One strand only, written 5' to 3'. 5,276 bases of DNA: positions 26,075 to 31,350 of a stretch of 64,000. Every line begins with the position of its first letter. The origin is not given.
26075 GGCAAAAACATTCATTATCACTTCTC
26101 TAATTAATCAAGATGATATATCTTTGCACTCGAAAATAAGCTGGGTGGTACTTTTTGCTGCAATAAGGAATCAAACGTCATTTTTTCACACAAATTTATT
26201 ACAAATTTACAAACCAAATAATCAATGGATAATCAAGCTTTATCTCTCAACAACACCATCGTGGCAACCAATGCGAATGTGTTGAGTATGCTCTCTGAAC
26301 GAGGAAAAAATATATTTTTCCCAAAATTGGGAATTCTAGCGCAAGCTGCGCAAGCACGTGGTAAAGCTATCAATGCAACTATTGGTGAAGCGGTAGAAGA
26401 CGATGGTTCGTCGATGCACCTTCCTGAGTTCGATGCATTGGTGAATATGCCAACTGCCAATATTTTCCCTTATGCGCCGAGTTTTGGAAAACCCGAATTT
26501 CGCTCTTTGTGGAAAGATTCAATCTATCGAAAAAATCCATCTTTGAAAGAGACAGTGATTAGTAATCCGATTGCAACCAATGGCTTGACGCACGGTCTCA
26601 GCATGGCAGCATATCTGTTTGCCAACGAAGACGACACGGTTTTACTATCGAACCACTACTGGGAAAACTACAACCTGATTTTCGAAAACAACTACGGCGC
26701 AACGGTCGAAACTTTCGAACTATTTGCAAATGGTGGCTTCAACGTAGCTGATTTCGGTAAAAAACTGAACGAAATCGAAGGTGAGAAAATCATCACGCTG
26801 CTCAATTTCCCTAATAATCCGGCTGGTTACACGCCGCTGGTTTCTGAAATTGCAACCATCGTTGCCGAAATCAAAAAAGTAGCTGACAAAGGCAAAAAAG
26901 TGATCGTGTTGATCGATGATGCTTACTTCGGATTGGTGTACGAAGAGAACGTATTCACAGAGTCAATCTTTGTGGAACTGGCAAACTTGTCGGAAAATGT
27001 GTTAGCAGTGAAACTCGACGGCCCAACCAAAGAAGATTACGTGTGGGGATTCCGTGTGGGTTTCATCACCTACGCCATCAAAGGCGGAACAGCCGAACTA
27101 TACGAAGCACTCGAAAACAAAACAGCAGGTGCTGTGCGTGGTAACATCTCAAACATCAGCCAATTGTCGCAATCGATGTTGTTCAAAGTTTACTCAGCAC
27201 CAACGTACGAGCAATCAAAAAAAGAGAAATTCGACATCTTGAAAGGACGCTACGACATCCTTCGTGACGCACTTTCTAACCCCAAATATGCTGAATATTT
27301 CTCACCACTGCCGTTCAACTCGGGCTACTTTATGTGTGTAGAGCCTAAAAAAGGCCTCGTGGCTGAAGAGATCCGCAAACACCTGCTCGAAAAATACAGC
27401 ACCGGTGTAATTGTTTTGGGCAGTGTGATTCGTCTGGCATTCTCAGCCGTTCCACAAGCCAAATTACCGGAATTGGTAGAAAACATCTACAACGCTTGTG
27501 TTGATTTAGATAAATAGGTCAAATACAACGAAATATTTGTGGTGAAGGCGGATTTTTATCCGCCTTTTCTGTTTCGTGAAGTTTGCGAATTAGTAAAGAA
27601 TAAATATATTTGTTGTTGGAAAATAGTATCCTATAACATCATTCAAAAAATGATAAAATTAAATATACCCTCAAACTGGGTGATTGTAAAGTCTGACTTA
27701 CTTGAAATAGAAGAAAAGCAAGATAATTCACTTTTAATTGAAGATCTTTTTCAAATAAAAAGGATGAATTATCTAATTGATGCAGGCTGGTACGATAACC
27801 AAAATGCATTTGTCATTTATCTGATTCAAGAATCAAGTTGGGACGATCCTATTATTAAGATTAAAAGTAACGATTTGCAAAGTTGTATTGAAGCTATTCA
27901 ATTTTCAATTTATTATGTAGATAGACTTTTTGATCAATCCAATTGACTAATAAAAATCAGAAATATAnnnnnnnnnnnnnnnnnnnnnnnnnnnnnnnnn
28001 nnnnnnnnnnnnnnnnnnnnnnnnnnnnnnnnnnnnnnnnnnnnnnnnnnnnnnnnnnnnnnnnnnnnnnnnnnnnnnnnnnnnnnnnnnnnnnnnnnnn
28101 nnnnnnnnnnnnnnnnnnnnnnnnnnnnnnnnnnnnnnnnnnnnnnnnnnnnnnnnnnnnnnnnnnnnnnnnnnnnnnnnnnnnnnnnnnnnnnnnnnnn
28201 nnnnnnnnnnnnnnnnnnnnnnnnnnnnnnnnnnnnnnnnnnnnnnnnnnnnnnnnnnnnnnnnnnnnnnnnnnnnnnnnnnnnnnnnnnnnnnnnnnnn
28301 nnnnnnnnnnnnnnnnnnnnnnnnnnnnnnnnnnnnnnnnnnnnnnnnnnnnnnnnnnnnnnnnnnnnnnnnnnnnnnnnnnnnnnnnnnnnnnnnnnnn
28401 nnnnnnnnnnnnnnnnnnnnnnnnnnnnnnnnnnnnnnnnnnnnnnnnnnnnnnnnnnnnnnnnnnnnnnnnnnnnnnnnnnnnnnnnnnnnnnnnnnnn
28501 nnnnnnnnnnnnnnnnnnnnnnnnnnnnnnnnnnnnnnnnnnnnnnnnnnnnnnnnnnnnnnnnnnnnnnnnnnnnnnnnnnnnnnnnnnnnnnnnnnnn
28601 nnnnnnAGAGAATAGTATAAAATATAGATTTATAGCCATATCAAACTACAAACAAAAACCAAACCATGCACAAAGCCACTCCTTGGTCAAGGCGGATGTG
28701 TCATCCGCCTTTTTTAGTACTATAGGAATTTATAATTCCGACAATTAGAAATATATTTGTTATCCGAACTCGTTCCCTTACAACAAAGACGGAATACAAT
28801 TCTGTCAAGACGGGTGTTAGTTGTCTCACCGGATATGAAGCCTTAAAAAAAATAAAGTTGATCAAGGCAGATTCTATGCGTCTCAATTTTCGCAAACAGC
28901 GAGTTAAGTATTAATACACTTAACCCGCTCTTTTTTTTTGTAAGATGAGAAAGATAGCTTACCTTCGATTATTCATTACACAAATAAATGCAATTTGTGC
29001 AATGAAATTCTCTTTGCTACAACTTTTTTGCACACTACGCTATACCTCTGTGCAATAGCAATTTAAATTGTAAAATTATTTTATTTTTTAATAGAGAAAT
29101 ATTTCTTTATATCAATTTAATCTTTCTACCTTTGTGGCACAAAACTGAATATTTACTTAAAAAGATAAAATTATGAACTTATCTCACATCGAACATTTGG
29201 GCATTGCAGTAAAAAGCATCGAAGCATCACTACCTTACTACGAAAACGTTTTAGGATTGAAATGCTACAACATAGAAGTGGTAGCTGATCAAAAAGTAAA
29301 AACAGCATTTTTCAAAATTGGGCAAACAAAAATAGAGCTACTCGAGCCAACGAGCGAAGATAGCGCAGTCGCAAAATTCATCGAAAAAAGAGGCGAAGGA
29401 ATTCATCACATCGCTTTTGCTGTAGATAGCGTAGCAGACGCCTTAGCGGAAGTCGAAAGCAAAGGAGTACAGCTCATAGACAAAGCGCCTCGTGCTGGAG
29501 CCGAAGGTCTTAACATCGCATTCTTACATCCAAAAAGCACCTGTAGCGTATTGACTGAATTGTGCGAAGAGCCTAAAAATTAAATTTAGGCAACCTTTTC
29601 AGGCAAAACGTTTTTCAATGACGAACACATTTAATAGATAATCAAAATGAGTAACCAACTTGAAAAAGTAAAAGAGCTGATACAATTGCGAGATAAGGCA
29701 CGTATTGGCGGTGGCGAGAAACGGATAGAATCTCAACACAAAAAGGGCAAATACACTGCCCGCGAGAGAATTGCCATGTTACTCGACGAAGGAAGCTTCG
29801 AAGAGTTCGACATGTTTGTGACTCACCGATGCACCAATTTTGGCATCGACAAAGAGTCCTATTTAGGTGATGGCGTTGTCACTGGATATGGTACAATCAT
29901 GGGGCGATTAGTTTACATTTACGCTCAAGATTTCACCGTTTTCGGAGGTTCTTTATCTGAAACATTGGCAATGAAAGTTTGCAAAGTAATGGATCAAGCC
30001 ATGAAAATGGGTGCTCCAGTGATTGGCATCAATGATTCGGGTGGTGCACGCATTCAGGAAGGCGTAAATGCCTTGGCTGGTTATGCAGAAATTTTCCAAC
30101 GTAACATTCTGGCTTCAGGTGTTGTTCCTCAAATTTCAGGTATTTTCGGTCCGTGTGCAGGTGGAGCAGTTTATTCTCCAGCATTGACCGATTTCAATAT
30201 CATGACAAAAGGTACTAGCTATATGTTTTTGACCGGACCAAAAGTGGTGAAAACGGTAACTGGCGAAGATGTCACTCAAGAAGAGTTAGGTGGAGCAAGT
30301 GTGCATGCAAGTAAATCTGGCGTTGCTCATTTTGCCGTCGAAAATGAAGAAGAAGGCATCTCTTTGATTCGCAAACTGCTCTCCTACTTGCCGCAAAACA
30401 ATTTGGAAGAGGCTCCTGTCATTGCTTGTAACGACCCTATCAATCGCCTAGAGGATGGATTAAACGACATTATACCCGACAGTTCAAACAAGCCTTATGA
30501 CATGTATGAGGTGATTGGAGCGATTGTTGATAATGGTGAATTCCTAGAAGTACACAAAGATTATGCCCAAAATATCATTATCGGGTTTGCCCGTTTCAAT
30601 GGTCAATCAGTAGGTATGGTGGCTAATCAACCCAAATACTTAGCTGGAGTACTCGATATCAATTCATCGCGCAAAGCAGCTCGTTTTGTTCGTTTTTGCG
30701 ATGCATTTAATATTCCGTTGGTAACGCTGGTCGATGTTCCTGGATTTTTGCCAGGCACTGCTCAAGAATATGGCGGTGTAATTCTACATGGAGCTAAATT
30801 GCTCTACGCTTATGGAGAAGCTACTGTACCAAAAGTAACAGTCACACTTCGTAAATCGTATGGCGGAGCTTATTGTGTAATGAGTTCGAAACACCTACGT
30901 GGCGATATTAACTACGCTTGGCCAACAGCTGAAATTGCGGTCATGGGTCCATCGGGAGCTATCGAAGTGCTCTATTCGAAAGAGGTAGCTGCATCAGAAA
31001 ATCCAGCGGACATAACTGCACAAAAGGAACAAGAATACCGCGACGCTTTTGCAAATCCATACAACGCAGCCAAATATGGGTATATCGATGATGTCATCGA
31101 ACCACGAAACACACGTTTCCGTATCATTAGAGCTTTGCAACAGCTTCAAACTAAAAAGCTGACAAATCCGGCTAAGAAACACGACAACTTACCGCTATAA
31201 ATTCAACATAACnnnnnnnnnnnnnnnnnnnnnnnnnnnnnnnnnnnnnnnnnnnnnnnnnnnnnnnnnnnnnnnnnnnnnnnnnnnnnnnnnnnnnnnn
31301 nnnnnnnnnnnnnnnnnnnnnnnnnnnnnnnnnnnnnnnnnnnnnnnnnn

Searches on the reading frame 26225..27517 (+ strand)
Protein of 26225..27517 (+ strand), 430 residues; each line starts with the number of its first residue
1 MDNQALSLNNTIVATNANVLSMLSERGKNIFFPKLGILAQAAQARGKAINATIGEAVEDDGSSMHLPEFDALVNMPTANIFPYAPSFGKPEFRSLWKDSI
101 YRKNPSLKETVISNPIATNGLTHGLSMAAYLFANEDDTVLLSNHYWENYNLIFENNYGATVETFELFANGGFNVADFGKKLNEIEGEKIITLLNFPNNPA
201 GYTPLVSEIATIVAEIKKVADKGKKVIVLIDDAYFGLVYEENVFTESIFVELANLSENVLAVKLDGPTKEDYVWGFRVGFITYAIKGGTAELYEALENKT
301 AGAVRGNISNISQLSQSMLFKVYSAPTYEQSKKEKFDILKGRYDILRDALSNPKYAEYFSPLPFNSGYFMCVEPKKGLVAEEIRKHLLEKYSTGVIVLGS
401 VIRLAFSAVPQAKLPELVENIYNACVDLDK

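Call 78: search_protein_families(library=pfam, proteins=[window:26225-27517:+], max_evalue=0.000001)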
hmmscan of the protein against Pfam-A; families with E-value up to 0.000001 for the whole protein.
window:26225-27517:+ (430 aa): 1 family
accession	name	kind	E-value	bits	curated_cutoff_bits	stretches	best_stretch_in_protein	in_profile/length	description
PF00155.27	Aminotran_1_2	-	2.2e-26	93.3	19.7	1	81-421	36-361/361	Aminotransferase class I and II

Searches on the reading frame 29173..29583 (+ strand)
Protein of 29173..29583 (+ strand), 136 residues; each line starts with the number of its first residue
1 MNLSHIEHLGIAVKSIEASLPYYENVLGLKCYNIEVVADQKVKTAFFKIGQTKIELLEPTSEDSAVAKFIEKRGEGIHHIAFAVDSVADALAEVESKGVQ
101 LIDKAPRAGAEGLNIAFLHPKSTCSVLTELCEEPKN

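Call 79: search_protein_families(library=pfam, proteins=[window:29173-29583:+], max_evalue=0.000001)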
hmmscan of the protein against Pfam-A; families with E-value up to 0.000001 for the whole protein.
window:29173-29583:+ (136 aa): 2 families
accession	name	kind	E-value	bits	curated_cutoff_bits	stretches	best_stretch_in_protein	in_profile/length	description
PF13669.12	Glyoxalase_4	-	4e-24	85.5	27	1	8-117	2-109/109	Glyoxalase/Bleomycin resistance protein/Dioxygenase superfamily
PF00903.31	Glyoxalase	-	3.6e-19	69.8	20.6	1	6-118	2-112/121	Glyoxalase/Bleomycin resistance protein/Dioxygenase superfamily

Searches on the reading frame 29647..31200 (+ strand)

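Call 79: search_protein_families(library=pfam, proteins=[window:29647-31200:+], max_evalue=0.000001)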
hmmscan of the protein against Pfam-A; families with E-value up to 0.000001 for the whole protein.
window:29647-31200:+ (517 aa): 2 families
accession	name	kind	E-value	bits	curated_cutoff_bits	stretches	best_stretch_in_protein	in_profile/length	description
PF01039.27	Carboxyl_trans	-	8.4e-205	681.5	22.3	1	30-515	2-493/493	Carboxyl transferase domain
PF03255.19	ACCA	-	3.4e-10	40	23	1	299-450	79-238/310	Acetyl co-enzyme A carboxylase carboxyltransferase-like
